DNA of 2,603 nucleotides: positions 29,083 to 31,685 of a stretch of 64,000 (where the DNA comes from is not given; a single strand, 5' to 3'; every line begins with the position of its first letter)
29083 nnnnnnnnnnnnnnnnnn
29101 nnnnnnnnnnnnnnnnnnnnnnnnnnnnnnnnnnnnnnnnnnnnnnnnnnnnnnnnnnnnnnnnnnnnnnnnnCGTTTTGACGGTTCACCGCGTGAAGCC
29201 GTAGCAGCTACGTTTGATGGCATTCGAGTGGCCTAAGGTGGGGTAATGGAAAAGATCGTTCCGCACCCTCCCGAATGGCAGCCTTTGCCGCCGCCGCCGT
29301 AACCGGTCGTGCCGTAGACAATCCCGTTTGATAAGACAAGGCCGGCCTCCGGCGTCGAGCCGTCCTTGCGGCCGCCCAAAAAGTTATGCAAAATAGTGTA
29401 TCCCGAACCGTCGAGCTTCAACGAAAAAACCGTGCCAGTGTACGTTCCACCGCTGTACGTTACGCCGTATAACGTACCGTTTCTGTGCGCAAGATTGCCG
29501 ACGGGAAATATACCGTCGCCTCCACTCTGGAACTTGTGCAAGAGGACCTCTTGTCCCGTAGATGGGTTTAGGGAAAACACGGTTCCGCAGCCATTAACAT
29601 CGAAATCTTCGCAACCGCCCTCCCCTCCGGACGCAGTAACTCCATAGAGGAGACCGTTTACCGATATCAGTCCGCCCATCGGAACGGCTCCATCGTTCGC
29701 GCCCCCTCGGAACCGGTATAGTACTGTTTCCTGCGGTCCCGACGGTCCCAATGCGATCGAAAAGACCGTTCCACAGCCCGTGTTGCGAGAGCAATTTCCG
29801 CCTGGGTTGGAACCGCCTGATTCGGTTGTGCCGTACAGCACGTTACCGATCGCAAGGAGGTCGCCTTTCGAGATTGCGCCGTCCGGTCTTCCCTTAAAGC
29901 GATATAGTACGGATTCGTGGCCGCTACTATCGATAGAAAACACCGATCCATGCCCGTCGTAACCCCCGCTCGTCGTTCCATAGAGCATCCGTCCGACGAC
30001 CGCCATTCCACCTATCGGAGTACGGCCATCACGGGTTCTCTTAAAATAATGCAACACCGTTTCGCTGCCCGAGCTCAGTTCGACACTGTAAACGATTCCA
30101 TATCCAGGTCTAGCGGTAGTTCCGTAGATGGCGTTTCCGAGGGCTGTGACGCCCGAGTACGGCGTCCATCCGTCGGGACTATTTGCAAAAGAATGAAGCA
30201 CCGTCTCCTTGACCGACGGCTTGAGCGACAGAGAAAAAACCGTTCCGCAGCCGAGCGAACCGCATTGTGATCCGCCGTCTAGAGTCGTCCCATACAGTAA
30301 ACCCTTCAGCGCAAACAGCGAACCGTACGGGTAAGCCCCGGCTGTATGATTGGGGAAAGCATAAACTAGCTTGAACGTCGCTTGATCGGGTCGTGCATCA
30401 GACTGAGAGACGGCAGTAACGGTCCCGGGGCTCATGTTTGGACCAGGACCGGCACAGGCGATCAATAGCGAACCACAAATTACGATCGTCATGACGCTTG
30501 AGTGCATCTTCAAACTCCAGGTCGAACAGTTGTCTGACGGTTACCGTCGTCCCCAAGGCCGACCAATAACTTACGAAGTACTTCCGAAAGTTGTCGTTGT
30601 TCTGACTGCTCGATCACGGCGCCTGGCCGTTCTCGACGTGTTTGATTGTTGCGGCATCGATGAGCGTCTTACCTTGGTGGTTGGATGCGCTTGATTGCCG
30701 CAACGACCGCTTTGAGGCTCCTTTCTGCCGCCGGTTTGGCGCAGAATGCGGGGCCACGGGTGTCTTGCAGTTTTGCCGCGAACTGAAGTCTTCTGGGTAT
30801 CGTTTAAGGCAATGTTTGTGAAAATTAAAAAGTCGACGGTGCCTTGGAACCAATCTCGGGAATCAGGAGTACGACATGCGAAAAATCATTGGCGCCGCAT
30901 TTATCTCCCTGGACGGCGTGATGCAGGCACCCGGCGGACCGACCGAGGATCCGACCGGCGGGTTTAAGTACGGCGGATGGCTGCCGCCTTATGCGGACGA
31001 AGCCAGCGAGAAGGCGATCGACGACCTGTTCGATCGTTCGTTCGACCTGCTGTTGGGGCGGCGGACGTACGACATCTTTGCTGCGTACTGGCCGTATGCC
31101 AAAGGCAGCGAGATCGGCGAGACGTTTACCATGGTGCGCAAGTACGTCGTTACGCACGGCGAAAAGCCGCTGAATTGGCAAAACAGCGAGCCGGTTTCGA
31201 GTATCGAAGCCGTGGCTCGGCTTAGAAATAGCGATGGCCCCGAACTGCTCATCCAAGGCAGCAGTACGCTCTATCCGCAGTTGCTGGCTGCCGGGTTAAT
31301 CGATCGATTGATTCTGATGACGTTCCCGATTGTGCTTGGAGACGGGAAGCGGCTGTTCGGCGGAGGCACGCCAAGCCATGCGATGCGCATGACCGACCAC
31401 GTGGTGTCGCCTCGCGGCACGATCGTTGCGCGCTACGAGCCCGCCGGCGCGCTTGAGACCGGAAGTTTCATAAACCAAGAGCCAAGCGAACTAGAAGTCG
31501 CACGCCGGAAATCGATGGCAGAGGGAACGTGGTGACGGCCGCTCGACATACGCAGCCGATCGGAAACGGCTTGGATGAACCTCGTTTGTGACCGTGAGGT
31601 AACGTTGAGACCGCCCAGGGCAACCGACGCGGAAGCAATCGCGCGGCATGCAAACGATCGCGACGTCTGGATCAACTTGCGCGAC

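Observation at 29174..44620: rpsF-ssb and rpsR-rplI are separated by a 15.4-kb block whose left 10 kb looks horizontally acquired and decaying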

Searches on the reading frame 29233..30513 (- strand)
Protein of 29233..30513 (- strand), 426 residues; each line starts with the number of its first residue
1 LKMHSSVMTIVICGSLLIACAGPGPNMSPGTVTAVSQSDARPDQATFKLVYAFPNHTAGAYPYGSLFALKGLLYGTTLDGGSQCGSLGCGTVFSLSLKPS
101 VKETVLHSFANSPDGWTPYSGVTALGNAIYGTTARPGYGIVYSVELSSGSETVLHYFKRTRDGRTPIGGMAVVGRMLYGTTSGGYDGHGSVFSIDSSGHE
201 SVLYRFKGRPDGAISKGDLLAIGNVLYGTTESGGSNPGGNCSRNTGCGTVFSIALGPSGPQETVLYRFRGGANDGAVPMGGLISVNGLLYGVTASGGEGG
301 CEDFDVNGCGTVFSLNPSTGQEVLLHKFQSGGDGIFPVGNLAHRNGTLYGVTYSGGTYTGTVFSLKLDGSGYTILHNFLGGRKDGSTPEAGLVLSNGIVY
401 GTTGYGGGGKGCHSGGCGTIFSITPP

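Call 4: search_protein_families(library=pfam, proteins=[window:29233-30513:-], max_evalue=0.01)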
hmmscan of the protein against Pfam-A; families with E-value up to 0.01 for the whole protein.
window:29233-30513:- (426 aa): 0 families

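Call 33: search_protein_families(library=ncbifam, proteins=[window:29233-30492:-], max_evalue=0.001)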
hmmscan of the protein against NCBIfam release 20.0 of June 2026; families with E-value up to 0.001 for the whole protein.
window:29233-30492:- (419 aa): 1 family
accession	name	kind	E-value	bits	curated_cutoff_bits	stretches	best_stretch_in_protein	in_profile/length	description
TIGR03803.2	Gloeo_Verruco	domain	1.6e-42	143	44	4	327-373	1-48/50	choice-of-anchor tandem repeat GloVer-containing protein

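Call 34: find_homologous_proteins(query=window:29233-30492:-, max_evalue=1e-10)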
Query window:29233-30492:- (419 aa): 7885 proteins with E <= 1e-10 among 8000 candidates; the best 120 are listed.
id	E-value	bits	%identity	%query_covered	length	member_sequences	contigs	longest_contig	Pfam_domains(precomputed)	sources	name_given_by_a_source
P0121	1.8e-275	932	100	100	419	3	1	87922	-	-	-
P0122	1.8e-230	784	86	100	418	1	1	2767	-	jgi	jgi:uncharacterized repeat protein (TIGR03803 family)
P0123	7.9e-230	781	86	100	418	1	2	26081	-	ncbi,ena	-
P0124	6.2e-221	752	80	100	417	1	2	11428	-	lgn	-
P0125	5.5e-212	723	79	100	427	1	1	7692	-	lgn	-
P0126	4.7e-207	706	76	100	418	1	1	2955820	-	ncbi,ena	-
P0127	2.3e-187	642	71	93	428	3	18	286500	-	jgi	jgi:uncharacterized repeat protein (TIGR03803 family)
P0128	7.8e-174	597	68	100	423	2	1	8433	-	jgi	jgi:uncharacterized repeat protein (TIGR03803 family)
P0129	3.8e-170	585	69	100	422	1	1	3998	-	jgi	jgi:uncharacterized repeat protein (TIGR03803 family)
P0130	4.7e-170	585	70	92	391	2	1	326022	-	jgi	jgi:uncharacterized repeat protein (TIGR03803 family)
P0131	7.5e-169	581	84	75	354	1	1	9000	-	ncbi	-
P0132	1.1e-163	564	64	100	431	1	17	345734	-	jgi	jgi:uncharacterized repeat protein (TIGR03803 family)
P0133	6.5e-163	561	70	90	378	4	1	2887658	-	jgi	jgi:uncharacterized repeat protein (TIGR03803 family)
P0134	6.7e-161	554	64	100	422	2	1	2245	-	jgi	jgi:uncharacterized repeat protein (TIGR03803 family)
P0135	5.0e-147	509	66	90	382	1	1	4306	-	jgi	jgi:uncharacterized repeat protein (TIGR03803 family)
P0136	1.3e-145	504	62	100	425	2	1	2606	-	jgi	jgi:uncharacterized repeat protein (TIGR03803 family)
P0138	8.3e-127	442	68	79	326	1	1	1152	-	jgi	jgi:uncharacterized repeat protein (TIGR03803 family)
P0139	6.8e-123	429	41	91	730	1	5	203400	-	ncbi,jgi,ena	jgi:uncharacterized repeat protein (TIGR03803 family)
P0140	2.6e-109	384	42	90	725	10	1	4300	-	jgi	jgi:uncharacterized repeat protein (TIGR03803 family)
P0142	2.0e-104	368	46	79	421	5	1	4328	-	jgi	jgi:uncharacterized repeat protein (TIGR03803 family)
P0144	3.4e-103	364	43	99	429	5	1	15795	-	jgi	jgi:uncharacterized repeat protein (TIGR03803 family)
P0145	1.3e-102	362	41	100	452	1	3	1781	-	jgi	jgi:uncharacterized repeat protein (TIGR03803 family)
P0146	3.1e-102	361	36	100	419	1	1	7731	PF03858.19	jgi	jgi:uncharacterized repeat protein (TIGR03803 family)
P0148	5.4e-102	360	40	98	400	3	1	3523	-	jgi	jgi:uncharacterized repeat protein (TIGR03803 family)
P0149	9.1e-102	359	35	92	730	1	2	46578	PF02983.20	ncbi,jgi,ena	jgi:uncharacterized repeat protein (TIGR03803 family)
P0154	5.1e-98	347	47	67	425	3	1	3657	-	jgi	jgi:uncharacterized repeat protein (TIGR03803 family)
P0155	1.4e-96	342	38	100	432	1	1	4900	-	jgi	jgi:uncharacterized repeat protein (TIGR03803 family)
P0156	6.7e-96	340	43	89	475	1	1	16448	-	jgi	jgi:uncharacterized repeat protein (TIGR03803 family)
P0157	7.7e-96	340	41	90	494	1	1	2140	-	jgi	jgi:uncharacterized repeat protein (TIGR03803 family)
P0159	2.0e-95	339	40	91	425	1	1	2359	-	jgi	jgi:uncharacterized repeat protein (TIGR03803 family)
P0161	4.2e-95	337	42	77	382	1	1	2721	-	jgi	jgi:uncharacterized repeat protein (TIGR03803 family)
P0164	1.6e-93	332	41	99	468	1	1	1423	-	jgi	jgi:uncharacterized repeat protein (TIGR03803 family)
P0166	1.1e-92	330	40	80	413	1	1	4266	-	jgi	jgi:uncharacterized repeat protein (TIGR03803 family)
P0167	1.5e-92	329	37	84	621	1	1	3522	-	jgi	jgi:uncharacterized repeat protein (TIGR03803 family)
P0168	1.6e-92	329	35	90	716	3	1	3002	-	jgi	jgi:uncharacterized repeat protein (TIGR03803 family)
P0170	2.3e-92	328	40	94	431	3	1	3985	-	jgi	jgi:uncharacterized repeat protein (TIGR03803 family)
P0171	5.1e-92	327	42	91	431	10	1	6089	-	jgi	jgi:uncharacterized repeat protein (TIGR03803 family)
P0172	8.3e-92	327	45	75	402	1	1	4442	-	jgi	jgi:uncharacterized repeat protein (TIGR03803 family)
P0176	2.2e-90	322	43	90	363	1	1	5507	-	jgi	jgi:uncharacterized repeat protein (TIGR03803 family)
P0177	2.2e-90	322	38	100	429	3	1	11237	-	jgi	jgi:uncharacterized repeat protein (TIGR03803 family)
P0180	2.0e-89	319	38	100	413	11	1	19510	-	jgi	jgi:uncharacterized repeat protein (TIGR03803 family)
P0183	3.2e-89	318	42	78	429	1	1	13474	-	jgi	jgi:uncharacterized repeat protein (TIGR03803 family)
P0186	8.8e-89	317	41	77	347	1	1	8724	-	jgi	jgi:uncharacterized repeat protein (TIGR03803 family)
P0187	1.1e-88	316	41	98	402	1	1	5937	-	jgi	jgi:uncharacterized repeat protein (TIGR03803 family)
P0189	3.3e-88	315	39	81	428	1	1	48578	-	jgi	jgi:uncharacterized repeat protein (TIGR03803 family)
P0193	2.9e-87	312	40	91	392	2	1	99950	-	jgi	jgi:uncharacterized repeat protein (TIGR03803 family)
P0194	9.0e-87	310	42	91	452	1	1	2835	-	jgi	jgi:uncharacterized repeat protein (TIGR03803 family)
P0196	1.2e-86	310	37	99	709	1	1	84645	-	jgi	jgi:uncharacterized repeat protein (TIGR03803 family)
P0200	3.0e-86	308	41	94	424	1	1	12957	-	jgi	jgi:uncharacterized repeat protein (TIGR03803 family)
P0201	3.3e-86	308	36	91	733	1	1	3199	-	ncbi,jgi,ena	jgi:uncharacterized repeat protein (TIGR03803 family)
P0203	5.9e-86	307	41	91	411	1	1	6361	-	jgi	jgi:uncharacterized repeat protein (TIGR03803 family)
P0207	1.8e-85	306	38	90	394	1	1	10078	-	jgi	jgi:uncharacterized repeat protein (TIGR03803 family)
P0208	2.6e-85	305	33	82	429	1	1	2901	-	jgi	jgi:uncharacterized repeat protein (TIGR03803 family)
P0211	5.1e-85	304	42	86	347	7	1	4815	-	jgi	jgi:uncharacterized repeat protein (TIGR03803 family)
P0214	7.0e-85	304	39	91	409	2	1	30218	-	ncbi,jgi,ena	jgi:uncharacterized repeat protein (TIGR03803 family)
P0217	3.4e-84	302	36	87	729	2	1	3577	-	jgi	jgi:uncharacterized repeat protein (TIGR03803 family)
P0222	1.2e-83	300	38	84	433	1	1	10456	-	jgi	jgi:uncharacterized repeat protein (TIGR03803 family)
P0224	2.0e-83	299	39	98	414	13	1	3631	-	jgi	jgi:uncharacterized repeat protein (TIGR03803 family)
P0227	2.3e-83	299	38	83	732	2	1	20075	-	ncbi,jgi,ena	jgi:uncharacterized repeat protein (TIGR03803 family)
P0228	2.4e-83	299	39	100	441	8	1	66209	-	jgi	jgi:uncharacterized repeat protein (TIGR03803 family)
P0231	3.9e-83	298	41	94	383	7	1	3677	-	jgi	jgi:uncharacterized repeat protein (TIGR03803 family)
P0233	4.8e-83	298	40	100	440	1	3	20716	-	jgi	jgi:uncharacterized repeat protein (TIGR03803 family)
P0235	8.0e-83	297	46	78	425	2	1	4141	-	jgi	jgi:uncharacterized repeat protein (TIGR03803 family)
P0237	1.3e-82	296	39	93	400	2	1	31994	-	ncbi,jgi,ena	jgi:uncharacterized repeat protein (TIGR03803 family)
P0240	4.0e-82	295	45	83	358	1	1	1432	-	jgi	jgi:uncharacterized repeat protein (TIGR03803 family)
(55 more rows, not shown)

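Call 35: find_encoding_contigs(protein=P0123, flank=10000, max_places=2)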
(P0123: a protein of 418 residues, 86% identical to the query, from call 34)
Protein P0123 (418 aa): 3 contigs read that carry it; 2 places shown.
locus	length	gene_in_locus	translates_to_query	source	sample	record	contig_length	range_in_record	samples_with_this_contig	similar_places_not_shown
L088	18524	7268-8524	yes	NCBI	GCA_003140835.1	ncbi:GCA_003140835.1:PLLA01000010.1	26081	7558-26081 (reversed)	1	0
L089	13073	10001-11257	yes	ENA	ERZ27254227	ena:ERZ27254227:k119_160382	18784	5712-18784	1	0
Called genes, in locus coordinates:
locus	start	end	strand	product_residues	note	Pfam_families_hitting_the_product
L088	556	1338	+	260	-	-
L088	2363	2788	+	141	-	-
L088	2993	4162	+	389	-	PF04185:Phosphoesterase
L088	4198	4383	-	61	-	-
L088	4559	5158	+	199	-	-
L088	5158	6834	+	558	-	-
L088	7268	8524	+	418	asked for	-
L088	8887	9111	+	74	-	-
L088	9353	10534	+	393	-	PF00589:Phage_integrase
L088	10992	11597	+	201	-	-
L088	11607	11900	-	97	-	-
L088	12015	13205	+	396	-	-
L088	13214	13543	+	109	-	-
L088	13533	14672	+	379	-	PF00072:Response_reg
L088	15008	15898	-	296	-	-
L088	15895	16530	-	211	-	-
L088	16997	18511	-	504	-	-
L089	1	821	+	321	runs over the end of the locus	-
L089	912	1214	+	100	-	-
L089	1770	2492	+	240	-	PF08450:SGL, PF01436:NHL (faint)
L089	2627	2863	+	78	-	-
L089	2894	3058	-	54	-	-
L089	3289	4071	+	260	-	-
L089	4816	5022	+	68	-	-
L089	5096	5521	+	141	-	-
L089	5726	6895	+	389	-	PF04185:Phosphoesterase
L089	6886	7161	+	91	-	PF04185:Phosphoesterase (weak)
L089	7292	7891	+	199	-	-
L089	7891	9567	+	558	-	-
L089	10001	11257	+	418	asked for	-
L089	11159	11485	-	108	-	-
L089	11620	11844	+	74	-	-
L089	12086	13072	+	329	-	?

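Call 36: find_encoding_contigs(protein=P0126, flank=10000, max_places=2)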
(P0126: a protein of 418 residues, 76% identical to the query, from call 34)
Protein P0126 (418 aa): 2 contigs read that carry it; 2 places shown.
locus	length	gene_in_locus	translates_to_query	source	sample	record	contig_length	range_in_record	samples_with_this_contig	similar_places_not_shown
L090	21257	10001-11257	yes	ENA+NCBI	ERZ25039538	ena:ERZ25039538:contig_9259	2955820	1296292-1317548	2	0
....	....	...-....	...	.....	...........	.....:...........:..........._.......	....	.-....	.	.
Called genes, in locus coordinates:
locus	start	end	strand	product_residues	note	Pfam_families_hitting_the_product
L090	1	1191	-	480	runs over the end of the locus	PF03951:Gln-synt_N, PF00120:Gln-synt_C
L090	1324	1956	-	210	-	PF01914:MarC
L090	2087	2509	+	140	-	-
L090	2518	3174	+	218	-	-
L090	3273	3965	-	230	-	PF01255:Prenyltransf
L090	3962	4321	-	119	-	PF12840:HTH_20, PF13601:HTH_34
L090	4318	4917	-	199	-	-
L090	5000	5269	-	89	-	-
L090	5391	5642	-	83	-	PF02604:PhdYeFM_antitox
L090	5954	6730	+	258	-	-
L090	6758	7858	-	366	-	PF02275:CBAH, PF03417:AAT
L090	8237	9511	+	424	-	PF07690:MFS_1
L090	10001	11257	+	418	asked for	-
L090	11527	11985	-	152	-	PF00436:SSB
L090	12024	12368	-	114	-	PF01250:Ribosomal_S6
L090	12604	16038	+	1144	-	PF00873:ACR_tran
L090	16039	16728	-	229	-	PF01925:TauE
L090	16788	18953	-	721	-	PF01966:HD, PF13328:HD_4, PF04607:RelA_SpoT, PF02824:TGS, PF19296:RelA_AH, PF28438:RelA_RIS, PF13291:ACT_4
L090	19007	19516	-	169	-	-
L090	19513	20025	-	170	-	PF00156:Pribosyltran, PF14681:UPRTase (weak)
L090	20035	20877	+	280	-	-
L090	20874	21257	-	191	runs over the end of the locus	PF00293:NUDIX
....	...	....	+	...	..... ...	-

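Call 40: list_cluster_members(proteins=[P0123, P0126, P0001, P0041, P0055, P0020, P0127, P0133])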
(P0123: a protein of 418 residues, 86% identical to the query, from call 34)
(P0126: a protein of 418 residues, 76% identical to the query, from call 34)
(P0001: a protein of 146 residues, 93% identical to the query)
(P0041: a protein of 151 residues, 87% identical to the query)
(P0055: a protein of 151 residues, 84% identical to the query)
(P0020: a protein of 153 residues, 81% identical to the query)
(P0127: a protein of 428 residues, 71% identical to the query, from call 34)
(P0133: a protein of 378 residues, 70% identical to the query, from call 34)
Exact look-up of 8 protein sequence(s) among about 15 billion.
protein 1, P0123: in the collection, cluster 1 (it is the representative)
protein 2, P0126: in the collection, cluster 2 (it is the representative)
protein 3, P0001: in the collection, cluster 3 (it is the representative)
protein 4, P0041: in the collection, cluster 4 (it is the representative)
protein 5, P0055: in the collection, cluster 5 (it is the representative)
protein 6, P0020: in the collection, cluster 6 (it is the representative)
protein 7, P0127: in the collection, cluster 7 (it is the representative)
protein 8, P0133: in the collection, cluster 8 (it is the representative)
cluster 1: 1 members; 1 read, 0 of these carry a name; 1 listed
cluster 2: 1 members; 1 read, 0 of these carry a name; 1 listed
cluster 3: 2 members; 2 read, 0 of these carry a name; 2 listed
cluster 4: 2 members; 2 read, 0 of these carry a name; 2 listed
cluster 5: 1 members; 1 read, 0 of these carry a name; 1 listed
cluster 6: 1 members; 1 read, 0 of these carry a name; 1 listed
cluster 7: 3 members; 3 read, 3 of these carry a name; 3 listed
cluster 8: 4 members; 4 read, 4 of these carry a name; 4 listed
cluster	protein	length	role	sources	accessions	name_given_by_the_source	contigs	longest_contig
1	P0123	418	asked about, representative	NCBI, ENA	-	-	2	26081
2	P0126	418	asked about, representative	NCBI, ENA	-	-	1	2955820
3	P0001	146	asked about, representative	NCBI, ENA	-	-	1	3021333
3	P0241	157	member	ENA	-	-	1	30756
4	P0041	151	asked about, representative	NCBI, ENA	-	-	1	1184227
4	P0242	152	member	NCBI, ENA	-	-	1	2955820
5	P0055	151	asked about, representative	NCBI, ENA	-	-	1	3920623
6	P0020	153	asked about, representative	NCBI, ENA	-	-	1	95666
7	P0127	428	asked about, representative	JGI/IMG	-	uncharacterized repeat protein (TIGR03803 family)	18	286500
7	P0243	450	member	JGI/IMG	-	uncharacterized repeat protein (TIGR03803 family)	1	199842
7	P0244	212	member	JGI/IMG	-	uncharacterized repeat protein (TIGR03803 family)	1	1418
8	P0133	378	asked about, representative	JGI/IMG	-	uncharacterized repeat protein (TIGR03803 family)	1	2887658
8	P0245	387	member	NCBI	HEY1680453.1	MAG TPA: choice-of-anchor tandem repeat GloVer-containing protein [Candidatus Tumulicola ...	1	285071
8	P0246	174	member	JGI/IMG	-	uncharacterized repeat protein (TIGR03803 family)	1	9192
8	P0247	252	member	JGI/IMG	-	uncharacterized repeat protein (TIGR03803 family)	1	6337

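Call 68: find_related_loci(query=window:29233-30492:-, collection=viral_contigs, flank=5000)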
Query window:29233-30492:- (419 aa) in viral_contigs; peptide patterns used: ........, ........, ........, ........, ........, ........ (x = any residue, [..] = any of these).
2 stretches matched a pattern, but none encodes a relative of the query by tblastn (E <= 1e-3).

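Call 71: search_protein_families(library=pfam, proteins=[L088:9353-10534:+, L088:8887-9111:+, L088:10992-11597:+], max_evalue=0.001)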
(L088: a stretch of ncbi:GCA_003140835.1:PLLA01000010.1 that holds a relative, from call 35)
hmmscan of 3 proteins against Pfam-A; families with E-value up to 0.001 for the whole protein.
L088:9353-10534:+ (393 aa): 2 families
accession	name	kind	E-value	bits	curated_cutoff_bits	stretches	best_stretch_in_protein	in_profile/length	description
PF00589.27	Phage_integrase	-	1.8e-23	83.6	27.1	1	184-378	3-170/172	Phage integrase family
PF14659.12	Phage_int_SAM_3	-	0.00018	22.1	22.6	1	69-125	1-57/58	Phage integrase, N-terminal SAM-like domain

L088:8887-9111:+ (74 aa): 0 families

L088:10992-11597:+ (201 aa): 0 families

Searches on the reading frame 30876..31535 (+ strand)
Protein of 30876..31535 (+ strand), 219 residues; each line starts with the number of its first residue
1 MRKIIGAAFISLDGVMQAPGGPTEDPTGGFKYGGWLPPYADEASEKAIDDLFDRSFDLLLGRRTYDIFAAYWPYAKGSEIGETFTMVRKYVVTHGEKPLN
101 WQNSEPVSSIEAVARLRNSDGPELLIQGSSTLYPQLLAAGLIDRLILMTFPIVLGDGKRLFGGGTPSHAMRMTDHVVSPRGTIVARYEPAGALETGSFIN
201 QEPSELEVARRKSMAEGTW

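Call 4: search_protein_families(library=pfam, proteins=[window:30876-31535:+], max_evalue=0.01)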
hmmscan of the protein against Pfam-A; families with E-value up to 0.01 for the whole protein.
window:30876-31535:+ (219 aa): 1 family
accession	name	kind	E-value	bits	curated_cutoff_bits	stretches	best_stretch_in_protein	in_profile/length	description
PF01872.23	RibD_C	-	1.1e-21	78.1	24.1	1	2-181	1-194/197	RibD C-terminal domain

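Call 33: search_protein_families(library=ncbifam, proteins=[window:30876-31535:+], max_evalue=0.001)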
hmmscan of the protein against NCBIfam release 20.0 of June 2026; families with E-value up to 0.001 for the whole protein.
window:30876-31535:+ (219 aa): 1 family
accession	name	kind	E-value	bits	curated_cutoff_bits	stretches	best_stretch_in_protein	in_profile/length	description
NF010663.0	PRK14059.1-1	equivalog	7.1e-05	22.3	184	1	91-188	151-250/253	pyrimidine reductase family protein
